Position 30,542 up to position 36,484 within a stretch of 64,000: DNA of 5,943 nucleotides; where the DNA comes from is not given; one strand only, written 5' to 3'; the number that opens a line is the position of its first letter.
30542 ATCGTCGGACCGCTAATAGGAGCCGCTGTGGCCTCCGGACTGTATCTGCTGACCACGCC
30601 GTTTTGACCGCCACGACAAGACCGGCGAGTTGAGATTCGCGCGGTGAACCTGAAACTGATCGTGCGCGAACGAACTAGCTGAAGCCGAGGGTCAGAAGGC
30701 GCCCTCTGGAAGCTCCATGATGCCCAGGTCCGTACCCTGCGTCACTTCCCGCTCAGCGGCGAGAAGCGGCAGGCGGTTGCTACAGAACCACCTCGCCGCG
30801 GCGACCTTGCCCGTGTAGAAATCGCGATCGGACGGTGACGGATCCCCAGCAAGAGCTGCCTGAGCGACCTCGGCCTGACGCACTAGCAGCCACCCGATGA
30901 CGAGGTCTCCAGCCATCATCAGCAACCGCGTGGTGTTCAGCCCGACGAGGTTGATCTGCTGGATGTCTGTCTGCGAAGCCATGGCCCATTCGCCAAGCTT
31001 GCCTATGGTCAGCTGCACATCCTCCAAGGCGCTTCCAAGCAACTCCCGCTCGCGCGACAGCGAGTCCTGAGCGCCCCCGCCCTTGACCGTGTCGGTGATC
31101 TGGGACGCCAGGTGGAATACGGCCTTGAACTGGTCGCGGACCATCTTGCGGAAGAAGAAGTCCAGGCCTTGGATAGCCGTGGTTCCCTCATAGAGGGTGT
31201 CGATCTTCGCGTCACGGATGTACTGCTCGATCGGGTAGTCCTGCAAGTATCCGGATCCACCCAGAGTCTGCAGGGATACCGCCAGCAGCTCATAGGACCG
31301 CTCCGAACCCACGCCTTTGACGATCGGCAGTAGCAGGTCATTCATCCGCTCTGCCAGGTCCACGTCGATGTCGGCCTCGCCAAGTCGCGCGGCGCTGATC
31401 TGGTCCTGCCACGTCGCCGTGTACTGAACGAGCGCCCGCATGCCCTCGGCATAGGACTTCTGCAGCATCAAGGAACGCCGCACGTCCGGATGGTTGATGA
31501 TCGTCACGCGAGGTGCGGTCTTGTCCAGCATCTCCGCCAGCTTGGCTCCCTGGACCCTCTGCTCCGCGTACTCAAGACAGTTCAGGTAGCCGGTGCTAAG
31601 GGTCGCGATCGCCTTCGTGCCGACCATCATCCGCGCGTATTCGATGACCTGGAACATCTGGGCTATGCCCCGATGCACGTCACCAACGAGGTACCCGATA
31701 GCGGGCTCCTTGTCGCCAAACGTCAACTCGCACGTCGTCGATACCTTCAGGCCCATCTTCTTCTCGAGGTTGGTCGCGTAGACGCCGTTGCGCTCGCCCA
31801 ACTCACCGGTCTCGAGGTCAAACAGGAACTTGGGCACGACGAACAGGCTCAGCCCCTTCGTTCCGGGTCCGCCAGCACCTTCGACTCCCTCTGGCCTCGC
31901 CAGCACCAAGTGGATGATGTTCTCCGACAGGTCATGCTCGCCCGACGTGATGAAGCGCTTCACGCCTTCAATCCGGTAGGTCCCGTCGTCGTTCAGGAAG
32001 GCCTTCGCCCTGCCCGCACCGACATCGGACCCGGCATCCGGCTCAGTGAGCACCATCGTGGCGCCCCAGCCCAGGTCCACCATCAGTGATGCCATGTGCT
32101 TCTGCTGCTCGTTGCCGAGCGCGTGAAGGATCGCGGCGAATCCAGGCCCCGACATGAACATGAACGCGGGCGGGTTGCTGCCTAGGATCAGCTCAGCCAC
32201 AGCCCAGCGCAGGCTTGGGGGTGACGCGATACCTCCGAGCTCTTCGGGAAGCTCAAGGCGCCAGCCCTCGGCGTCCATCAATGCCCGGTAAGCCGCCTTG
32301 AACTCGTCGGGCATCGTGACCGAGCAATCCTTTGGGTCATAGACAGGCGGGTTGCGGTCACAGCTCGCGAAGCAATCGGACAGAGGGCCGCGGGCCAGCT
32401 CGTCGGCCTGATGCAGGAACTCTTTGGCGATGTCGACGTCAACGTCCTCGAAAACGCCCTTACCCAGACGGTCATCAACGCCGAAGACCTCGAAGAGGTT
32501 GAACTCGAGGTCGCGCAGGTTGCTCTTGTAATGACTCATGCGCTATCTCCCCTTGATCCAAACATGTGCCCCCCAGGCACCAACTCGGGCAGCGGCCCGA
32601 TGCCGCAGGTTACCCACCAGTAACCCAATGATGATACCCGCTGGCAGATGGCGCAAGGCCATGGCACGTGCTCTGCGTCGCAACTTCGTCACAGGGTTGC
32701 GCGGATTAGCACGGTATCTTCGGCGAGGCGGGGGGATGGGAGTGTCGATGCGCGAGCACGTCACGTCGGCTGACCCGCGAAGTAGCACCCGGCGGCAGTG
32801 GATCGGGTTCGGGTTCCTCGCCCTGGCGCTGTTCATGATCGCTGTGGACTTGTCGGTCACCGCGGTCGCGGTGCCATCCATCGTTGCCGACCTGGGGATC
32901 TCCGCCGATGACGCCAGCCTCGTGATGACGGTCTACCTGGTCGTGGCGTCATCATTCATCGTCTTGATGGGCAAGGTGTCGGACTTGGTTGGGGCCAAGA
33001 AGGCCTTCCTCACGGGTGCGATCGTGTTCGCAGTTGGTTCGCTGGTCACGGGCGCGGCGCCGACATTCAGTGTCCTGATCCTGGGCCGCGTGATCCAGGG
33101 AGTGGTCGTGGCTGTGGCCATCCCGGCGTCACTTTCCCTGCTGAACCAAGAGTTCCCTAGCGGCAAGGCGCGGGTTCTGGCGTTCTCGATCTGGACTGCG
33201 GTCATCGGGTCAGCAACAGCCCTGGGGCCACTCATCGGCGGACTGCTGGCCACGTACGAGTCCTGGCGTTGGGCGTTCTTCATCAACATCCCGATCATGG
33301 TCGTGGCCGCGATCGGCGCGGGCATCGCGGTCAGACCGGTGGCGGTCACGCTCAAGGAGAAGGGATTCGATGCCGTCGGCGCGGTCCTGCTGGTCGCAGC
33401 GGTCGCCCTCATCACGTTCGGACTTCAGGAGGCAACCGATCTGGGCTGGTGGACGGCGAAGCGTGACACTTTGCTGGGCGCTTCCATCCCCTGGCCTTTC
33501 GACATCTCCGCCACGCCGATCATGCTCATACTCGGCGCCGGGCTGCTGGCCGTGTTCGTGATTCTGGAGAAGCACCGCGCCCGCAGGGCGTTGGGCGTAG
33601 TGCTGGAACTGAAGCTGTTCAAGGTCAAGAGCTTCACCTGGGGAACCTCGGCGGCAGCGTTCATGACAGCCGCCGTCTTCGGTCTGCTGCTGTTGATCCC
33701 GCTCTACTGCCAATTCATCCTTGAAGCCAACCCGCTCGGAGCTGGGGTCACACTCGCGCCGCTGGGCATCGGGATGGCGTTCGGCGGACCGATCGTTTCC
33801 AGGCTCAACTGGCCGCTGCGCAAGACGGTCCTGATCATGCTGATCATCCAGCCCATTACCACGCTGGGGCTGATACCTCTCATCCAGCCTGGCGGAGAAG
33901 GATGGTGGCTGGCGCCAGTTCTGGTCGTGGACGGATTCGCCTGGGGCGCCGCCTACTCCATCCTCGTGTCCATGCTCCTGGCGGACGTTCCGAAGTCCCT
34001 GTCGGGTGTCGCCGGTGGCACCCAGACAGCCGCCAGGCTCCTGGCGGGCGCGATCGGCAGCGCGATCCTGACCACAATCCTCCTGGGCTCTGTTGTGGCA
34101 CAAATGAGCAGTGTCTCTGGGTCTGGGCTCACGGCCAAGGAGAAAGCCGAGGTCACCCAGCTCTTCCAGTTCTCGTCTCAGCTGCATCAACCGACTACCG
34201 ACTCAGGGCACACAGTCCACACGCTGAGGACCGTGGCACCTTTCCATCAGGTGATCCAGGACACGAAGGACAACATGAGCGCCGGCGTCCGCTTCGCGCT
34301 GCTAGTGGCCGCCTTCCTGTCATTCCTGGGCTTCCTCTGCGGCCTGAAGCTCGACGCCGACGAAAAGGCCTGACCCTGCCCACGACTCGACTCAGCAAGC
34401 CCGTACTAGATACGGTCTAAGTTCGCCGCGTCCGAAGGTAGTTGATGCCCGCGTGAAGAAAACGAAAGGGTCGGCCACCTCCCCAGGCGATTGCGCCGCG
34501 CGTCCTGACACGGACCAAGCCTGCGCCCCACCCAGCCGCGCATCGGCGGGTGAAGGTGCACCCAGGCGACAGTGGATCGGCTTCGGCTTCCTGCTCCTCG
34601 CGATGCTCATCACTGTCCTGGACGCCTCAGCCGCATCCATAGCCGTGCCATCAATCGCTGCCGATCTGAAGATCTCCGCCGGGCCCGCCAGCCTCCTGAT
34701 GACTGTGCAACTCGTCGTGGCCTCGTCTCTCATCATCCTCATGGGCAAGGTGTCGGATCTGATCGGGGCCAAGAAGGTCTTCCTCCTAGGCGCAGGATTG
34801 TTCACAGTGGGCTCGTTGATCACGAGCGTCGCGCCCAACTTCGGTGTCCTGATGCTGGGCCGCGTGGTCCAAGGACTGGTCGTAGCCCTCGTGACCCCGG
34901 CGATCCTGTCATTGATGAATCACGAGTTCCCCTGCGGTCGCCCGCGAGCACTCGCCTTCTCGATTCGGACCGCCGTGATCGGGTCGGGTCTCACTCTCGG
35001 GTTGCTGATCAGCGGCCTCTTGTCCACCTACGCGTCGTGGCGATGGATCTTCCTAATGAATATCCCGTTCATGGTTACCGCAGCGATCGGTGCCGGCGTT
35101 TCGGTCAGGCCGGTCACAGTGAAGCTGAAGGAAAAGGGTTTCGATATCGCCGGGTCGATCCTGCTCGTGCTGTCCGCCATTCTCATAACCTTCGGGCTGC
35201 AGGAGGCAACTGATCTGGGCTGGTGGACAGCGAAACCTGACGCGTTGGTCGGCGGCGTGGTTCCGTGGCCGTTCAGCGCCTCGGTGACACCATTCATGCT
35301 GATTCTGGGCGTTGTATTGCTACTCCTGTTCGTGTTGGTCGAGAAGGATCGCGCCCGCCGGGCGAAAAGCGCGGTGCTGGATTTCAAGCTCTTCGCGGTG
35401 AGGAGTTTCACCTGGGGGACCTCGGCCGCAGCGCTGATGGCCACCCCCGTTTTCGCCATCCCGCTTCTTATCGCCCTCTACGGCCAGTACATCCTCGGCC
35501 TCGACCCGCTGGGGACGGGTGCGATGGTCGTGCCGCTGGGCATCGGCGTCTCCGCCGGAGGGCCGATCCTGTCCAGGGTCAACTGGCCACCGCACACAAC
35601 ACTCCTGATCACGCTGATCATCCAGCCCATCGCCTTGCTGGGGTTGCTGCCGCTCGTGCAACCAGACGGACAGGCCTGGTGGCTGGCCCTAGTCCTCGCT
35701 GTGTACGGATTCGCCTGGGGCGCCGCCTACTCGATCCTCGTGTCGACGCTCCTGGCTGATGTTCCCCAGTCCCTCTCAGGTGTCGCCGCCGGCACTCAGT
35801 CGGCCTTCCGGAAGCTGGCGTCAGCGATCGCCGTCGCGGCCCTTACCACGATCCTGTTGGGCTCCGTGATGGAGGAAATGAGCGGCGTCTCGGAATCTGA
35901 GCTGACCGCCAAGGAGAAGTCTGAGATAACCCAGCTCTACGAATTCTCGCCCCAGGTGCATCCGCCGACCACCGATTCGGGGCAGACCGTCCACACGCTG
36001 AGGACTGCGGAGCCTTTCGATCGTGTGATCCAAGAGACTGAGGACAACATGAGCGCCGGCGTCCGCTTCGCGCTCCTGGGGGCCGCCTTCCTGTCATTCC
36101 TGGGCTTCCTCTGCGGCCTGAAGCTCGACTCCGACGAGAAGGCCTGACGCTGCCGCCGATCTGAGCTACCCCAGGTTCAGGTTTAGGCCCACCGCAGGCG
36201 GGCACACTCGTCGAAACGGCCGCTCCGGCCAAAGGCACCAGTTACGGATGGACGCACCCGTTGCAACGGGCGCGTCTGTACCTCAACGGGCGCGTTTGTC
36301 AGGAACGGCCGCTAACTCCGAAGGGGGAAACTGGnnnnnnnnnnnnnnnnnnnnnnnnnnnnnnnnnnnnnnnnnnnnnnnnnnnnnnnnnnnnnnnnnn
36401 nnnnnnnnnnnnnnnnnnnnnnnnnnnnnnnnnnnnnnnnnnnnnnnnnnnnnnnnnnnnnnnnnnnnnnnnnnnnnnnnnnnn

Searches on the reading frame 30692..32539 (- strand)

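Call 12: search_protein_families(library=pfam, proteins=[window:30692-32539:-], max_evalue=0.01)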
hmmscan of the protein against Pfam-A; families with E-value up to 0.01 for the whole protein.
window:30692-32539:- (615 aa): 5 families
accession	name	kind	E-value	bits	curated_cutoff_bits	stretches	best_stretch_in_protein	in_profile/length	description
PF12806.12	Acyl-CoA_dh_C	-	2.1e-28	99.3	30.3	1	478-611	2-124/124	Acetyl-CoA dehydrogenase C-terminal like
PF00441.29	Acyl-CoA_dh_1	-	5.7e-14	52.9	22.4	1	290-457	2-141/150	Acyl-CoA dehydrogenase, C-terminal domain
PF02770.24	Acyl-CoA_dh_M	-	4.6e-13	49.6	33.3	1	162-275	2-95/97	Acyl-CoA dehydrogenase, middle domain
PF22924.1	ACOX_C_alpha1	-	2.1e-05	24.8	27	1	301-455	6-158/169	Acyl-CoA oxidase, C-alpha1 domain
PF08028.16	Acyl-CoA_dh_2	-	0.0063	17.2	22.7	0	406-453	85-132/134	Acyl-CoA dehydrogenase, C-terminal domain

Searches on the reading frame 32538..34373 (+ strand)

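Call 12: search_protein_families(library=pfam, proteins=[window:32538-34373:+], max_evalue=0.01)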
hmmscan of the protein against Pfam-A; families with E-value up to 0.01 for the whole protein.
window:32538-34373:+ (611 aa): 2 families
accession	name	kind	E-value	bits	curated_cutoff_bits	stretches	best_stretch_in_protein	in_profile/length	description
PF07690.21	MFS_1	-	1.4e-43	149.6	33.4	1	94-507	1-346/347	Major Facilitator Superfamily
PF06609.19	TRI12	-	4.8e-12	45.6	23.2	1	96-258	49-210/599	Fungal trichothecene efflux pump (TRI12)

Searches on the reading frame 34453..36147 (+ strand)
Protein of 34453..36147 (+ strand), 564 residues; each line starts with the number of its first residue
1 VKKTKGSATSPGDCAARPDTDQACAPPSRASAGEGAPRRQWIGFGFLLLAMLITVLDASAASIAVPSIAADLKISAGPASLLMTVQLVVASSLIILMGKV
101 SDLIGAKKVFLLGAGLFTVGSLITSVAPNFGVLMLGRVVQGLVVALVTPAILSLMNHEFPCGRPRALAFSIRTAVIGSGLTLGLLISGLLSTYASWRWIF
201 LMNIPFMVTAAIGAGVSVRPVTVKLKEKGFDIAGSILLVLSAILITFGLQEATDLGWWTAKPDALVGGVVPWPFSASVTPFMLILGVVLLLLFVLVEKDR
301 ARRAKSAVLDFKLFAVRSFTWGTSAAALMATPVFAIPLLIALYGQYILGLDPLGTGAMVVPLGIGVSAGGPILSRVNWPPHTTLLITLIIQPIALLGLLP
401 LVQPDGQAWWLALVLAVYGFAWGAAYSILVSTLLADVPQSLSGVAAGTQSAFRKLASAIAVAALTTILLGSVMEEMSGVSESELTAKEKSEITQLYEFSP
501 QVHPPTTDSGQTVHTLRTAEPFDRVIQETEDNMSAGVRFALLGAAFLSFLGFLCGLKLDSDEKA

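Call 12: search_protein_families(library=pfam, proteins=[window:34453-36147:+], max_evalue=0.01)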
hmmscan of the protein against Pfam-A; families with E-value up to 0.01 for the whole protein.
window:34453-36147:+ (564 aa): 2 families
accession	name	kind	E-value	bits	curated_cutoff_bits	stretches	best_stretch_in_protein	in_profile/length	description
PF07690.21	MFS_1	-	7.9e-39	134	33.4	2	47-223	1-176/347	Major Facilitator Superfamily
PF05631.20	MFS_5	-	0.00029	20.3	25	1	95-212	87-204/356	Sugar-tranasporters, 12 TM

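Call 52: find_homologous_proteins(query=window:34453-36147:+, max_evalue=1e-60)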
Query window:34453-36147:+ (564 aa): 22 proteins with E <= 1e-60 among 8000 candidates.
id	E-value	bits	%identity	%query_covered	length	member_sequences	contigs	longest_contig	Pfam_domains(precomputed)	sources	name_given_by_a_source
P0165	0.0e+0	1189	99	100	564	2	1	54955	PF07690.22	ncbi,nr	ncbi:MAG: MFS transporter [Candidatus Nanopelagicales bacterium]|nr:MFS transporter [Candidatus Nano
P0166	1.2e-193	663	57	100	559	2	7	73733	PF07690.22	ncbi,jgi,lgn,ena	-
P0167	2.5e-192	658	56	96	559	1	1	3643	PF07690.22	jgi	jgi:EmrB/QacA subfamily drug resistance transporter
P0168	3.4e-192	658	57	97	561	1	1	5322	PF07690.22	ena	-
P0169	3.9e-187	641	55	100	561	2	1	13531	PF07690.22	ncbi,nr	ncbi:MAG: MFS transporter [Actinomycetia bacterium]|nr:MFS transporter [Actinomycetes bacterium]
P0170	1.7e-185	636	56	96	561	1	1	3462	PF06609.19,PF07690.22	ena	-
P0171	8.8e-185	633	56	96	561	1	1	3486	PF06609.19,PF07690.22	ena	-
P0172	2.5e-184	632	55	97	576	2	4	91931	PF00083.31,PF07690.22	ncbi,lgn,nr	ncbi:MAG: MFS transporter [Actinomycetia bacterium]|nr:MFS transporter [Actinomycetes bacterium]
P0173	4.9e-183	628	67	82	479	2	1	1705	PF06609.19,PF07690.22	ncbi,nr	ncbi:MAG: MFS transporter, partial [Candidatus Nanopelagicales bacterium]|nr:MFS transporter [Candid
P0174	4.9e-182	624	57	93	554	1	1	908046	PF07690.22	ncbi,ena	-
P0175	1.7e-177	609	56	97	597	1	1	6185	PF06609.19,PF00083.31,PF07690.22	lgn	-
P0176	1.1e-170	587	52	99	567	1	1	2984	PF05977.20,PF06609.19,PF00083.31,PF07690.22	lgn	-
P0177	2.2e-166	573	54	92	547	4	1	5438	PF06609.19,PF07690.22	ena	-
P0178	8.0e-166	571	53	93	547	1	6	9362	PF00083.31,PF07690.22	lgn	-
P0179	4.5e-162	559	52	95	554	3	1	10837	PF06609.19,PF07690.22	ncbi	-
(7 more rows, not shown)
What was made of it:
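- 34453..36147 (+): Gene upstream of copy 2: MFS transporter. Calls 12, 52.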

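Call 53: find_encoding_contigs(protein=P0165, flank=10000, max_places=4)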
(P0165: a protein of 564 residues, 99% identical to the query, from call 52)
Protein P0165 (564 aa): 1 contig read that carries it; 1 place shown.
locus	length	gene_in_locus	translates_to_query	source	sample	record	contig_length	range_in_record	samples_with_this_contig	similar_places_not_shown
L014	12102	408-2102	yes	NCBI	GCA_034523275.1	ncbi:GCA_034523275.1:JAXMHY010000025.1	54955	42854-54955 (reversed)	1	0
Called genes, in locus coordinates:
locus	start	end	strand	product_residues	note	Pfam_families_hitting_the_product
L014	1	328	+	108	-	?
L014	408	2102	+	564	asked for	PF07690:MFS_1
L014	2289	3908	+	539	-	PF00353:HemolysinCabind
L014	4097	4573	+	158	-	-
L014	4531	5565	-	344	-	PF03976:PPK2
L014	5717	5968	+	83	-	PF04023:FeoA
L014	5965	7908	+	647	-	PF01926:MMR_HSR1, PF02421:FeoB_N, PF07670:Gate, PF07664:FeoB_C, PF07670:Gate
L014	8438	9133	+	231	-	PF12401:FhaA_N, PF16697:Yop-YscD_cpl, PF00498:FHA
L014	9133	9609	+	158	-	PF16697:Yop-YscD_cpl, PF00498:FHA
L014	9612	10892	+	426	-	PF00481:PP2C (faint), PF13672:PP2C_2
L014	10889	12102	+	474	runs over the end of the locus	PF01098:FTSW_RODA_SPOVE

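Call 54: find_encoding_contigs(protein=P0166, flank=4000, max_places=6)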
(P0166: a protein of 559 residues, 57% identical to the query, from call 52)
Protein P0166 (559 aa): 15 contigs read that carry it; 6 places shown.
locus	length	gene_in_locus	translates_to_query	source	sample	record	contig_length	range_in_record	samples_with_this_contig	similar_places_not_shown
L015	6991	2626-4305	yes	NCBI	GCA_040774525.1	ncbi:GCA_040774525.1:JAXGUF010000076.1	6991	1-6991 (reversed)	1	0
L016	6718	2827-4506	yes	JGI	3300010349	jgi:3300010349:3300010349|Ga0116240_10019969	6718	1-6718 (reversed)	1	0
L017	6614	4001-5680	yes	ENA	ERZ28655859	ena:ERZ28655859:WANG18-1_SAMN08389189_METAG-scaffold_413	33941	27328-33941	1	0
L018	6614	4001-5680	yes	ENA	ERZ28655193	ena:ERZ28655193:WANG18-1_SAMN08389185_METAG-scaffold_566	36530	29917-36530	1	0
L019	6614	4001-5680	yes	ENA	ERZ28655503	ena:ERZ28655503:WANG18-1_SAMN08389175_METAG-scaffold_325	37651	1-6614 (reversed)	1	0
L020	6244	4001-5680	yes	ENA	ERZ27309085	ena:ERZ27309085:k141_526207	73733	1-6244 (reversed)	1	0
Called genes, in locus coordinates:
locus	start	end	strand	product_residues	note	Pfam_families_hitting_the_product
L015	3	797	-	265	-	?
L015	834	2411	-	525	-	PF00324:AA_permease, PF13520:AA_permease_2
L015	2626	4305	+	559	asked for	PF07690:MFS_1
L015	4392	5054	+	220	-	PF03446:NAD_binding_2 (faint), PF03807:F420_oxidored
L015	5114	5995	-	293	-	PF04909:Amidohydro_2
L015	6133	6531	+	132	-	PF00903:Glyoxalase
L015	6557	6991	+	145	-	?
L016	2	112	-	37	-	?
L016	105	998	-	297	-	-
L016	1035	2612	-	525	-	PF00324:AA_permease, PF13520:AA_permease_2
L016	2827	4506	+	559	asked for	PF07690:MFS_1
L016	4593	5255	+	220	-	PF03807:F420_oxidored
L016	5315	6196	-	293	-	PF04909:Amidohydro_2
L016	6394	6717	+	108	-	?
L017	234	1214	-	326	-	PF13280:WYL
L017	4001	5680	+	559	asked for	PF07690:MFS_1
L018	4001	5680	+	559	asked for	PF07690:MFS_1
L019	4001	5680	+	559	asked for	PF07690:MFS_1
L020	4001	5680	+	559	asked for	PF07690:MFS_1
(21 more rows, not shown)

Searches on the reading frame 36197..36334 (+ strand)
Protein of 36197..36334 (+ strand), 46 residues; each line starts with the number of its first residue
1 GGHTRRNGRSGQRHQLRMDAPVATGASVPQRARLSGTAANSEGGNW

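Call 68: search_protein_representatives(alignment_id=A6)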
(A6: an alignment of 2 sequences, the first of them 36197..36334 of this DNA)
Query: 2 sequences, 51 profile positions. Proteins with E-value up to 0.001 (for the whole library): 1; up to 1e-10: 0; up to 1e-30: 0. The best 1 are listed.
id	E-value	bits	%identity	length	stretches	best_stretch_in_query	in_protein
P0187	7.5e-05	38.9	-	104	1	3-29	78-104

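Call 70: find_encoding_contigs(protein=P0187, flank=10000, max_places=10)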
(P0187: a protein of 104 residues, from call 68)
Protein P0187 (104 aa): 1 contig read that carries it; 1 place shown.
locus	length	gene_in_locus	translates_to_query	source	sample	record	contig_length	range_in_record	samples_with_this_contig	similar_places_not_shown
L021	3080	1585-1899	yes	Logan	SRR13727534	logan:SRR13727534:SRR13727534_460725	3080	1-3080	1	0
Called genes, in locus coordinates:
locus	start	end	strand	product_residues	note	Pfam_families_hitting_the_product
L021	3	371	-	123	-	?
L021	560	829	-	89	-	PF00312:Ribosomal_S15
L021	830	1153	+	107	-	-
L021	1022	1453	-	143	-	-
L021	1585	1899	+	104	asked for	-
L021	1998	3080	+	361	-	?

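Call 75: search_protein_families(library=pfam, proteins=[P0187, L021:1998-3080:+, L021:1022-1453:-], max_evalue=1)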
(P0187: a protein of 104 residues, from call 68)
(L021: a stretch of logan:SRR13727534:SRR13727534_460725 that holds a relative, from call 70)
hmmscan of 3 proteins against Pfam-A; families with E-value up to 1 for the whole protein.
P0187 (104 aa): 0 families

L021:1998-3080:+ (361 aa): 4 families
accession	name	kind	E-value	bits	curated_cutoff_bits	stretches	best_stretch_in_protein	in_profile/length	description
PF00990.26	GGDEF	-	5.5e-29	101.5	23.8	1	235-354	1-120/161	Diguanylate cyclase, GGDEF domain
PF13185.12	GAF_2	-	1.7e-11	44.9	28.6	1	66-209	4-136/136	GAF domain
PF01590.32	GAF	-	1.1e-07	32.9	22.4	1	67-208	3-129/133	GAF domain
PF13492.12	GAF_3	-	0.051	14.4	27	1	66-209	2-128/129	GAF domain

L021:1022-1453:- (143 aa): 4 families
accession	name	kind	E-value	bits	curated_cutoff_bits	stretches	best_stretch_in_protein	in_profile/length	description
PF22456.1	PqqF-like_C_4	-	0.015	15.8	27.5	1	58-111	40-93/100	PQQ synthase PqqF-like, C-terminal lobe domain 4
PF07511.17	DUF1525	-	0.024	15.2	24.1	1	61-131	9-79/113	Protein of unknown function (DUF1525)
PF24261.1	DUF7462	-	0.082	13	27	1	80-100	16-36/42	Family of unknown function (DUF7462)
PF14747.11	DUF4473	-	0.18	12.7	25.9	1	52-94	29-70/78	Domain of unknown function (DUF4473)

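Call 78: search_protein_families(library=ncbifam, proteins=[P0187], max_evalue=1)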
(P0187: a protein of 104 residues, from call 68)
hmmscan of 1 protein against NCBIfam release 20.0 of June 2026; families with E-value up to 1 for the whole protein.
P0187 (104 aa): 1 family
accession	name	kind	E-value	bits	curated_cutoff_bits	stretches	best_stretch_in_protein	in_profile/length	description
NF033580.1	transpos_IS5_3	equivalog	0.17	11.4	110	1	16-67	143-193/258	IS5 family transposase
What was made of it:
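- On MITE: Copy 3 abuts an IS5-family remnant, but that fragment comes from the middle of the gene (call 78).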

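Call 88: list_cluster_members(proteins=[P0187])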
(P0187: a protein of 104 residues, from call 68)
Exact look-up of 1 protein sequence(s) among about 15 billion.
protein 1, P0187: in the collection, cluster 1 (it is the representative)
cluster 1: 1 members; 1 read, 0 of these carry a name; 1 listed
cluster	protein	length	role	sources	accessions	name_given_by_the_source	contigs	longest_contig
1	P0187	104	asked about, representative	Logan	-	-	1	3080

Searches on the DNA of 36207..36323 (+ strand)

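Call 65: search_dna_similar(query=window:36207-36323:+, collection=phages, mode=distant, max_evalue=1, max_rows=15)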
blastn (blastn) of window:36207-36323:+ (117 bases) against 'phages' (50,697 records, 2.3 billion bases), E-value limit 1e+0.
No match.
